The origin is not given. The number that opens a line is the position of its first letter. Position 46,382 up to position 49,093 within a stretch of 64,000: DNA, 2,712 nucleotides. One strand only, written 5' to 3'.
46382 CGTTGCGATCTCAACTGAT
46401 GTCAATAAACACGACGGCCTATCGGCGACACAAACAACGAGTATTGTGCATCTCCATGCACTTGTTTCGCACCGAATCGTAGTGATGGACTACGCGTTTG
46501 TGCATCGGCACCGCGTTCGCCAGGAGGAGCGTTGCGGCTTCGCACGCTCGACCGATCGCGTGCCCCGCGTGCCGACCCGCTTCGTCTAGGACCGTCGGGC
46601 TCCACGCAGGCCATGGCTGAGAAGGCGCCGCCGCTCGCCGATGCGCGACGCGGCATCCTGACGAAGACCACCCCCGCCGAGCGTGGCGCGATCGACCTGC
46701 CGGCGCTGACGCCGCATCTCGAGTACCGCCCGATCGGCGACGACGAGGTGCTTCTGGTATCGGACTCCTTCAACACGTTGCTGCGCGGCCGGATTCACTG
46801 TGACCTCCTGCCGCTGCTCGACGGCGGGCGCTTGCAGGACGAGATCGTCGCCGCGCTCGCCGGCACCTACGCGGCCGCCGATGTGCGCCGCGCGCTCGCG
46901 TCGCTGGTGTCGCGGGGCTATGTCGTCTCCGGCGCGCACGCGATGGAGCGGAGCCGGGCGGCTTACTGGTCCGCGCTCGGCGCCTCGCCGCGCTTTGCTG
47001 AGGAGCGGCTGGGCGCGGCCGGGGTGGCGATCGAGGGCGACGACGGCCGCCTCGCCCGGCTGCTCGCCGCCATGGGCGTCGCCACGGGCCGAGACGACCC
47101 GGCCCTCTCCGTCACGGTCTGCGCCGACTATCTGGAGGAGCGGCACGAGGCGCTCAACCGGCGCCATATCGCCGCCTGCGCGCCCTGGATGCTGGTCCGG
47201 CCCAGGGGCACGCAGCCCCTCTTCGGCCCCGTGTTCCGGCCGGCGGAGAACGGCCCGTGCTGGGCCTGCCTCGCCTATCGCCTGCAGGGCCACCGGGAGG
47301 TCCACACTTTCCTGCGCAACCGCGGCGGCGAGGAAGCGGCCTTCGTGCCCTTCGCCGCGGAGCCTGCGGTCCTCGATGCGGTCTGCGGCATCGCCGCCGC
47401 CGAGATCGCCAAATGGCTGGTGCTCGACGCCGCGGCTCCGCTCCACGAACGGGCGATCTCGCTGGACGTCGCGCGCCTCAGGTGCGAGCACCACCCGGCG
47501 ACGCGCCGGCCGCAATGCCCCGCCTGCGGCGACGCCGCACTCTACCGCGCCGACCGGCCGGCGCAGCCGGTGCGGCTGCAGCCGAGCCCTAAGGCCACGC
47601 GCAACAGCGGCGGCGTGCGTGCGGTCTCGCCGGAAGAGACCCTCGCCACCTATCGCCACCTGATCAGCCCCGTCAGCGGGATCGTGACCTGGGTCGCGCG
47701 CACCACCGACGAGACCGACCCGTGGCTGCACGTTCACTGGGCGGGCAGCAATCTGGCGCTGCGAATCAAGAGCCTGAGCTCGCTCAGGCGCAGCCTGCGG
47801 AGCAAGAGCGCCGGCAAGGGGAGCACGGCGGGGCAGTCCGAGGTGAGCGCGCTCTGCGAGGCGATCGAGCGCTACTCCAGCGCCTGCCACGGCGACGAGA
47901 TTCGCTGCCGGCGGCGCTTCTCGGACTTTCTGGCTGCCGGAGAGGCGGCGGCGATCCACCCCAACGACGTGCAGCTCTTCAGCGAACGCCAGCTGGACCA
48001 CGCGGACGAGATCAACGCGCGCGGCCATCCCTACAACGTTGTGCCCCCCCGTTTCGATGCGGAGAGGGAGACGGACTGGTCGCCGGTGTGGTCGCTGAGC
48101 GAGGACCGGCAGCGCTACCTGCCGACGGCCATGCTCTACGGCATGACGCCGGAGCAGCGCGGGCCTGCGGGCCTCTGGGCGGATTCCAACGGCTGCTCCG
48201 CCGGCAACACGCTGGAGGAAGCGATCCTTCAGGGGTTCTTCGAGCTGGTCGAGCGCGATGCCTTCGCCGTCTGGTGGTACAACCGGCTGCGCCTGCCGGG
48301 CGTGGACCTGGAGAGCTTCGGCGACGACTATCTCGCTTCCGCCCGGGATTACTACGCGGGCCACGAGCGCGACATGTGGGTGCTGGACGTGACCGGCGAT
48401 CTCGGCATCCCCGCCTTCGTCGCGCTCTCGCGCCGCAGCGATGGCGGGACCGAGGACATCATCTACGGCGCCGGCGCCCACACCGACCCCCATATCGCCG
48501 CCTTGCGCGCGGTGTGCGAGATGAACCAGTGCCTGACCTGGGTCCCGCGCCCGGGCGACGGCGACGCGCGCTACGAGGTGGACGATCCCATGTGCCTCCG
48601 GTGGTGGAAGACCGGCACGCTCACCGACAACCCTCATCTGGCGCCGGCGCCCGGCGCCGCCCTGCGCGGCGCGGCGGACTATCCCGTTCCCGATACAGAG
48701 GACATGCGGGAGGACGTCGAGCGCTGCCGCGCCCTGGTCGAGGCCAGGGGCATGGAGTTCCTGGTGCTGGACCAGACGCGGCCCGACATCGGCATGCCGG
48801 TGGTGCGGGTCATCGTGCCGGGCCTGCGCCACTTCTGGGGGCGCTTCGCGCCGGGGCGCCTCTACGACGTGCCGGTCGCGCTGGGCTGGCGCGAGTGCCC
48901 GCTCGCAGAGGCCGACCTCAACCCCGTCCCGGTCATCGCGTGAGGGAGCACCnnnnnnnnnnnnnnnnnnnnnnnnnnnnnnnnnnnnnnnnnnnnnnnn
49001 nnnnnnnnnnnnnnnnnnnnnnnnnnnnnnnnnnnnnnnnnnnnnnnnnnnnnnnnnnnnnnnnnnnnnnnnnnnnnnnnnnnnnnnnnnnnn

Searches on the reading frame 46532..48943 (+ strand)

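Call 5: search_protein_families(library=ncbifam, proteins=[window:46532-48943:+], max_evalue=0.001)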
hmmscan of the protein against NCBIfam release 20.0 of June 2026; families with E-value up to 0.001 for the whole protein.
window:46532-48943:+ (803 aa): 6 families
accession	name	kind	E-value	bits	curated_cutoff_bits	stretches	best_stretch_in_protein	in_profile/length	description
TIGR03604.1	TOMM_cyclo_SagD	subfamily_domain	4.4e-79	266.1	219.25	1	428-800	1-373/377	thiazole/oxazole-forming peptide maturase, SagD family component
TIGR03882.1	cyclo_dehyd_2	equivalog_domain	6.3e-44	150.1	36.9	1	217-385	1-164/164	TOMM precursor leader peptide-binding protein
TIGR03266.1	methan_mark_1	equivalog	1.2e-36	126.5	365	2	426-668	55-269/376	YcaO-related McrA-glycine thioamidation protein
TIGR00702.1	TIGR00702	domain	2.4e-26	92.7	75.65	1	424-765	49-364/377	YcaO-type kinase domain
NF047750.1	SAMPActivE1UbaA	equivalog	0.00027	20.4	450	1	279-337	192-253/270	SAMP-activating enzyme E1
NF040716.1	YcaO_for_S12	equivalog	0.00086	17.9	700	0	552-589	177-214/571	30S ribosomal protein S12 methylthiotransferase accessory factor YcaO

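Call 6: search_protein_families(library=pfam, proteins=[window:46532-48943:+], max_evalue=0.001)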
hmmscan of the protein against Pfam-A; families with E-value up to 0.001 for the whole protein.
window:46532-48943:+ (803 aa): 2 families
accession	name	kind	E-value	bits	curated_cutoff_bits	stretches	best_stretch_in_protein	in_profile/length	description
PF02624.21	YcaO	-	6.4e-94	315.4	25.7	1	427-766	1-325/325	YcaO cyclodehydratase, ATP-ad Mg2+-binding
PF21084.3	DUF4423_like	-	4.7e-05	24.1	24.1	1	60-131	3-74/76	Winged Helix-turn-helix domain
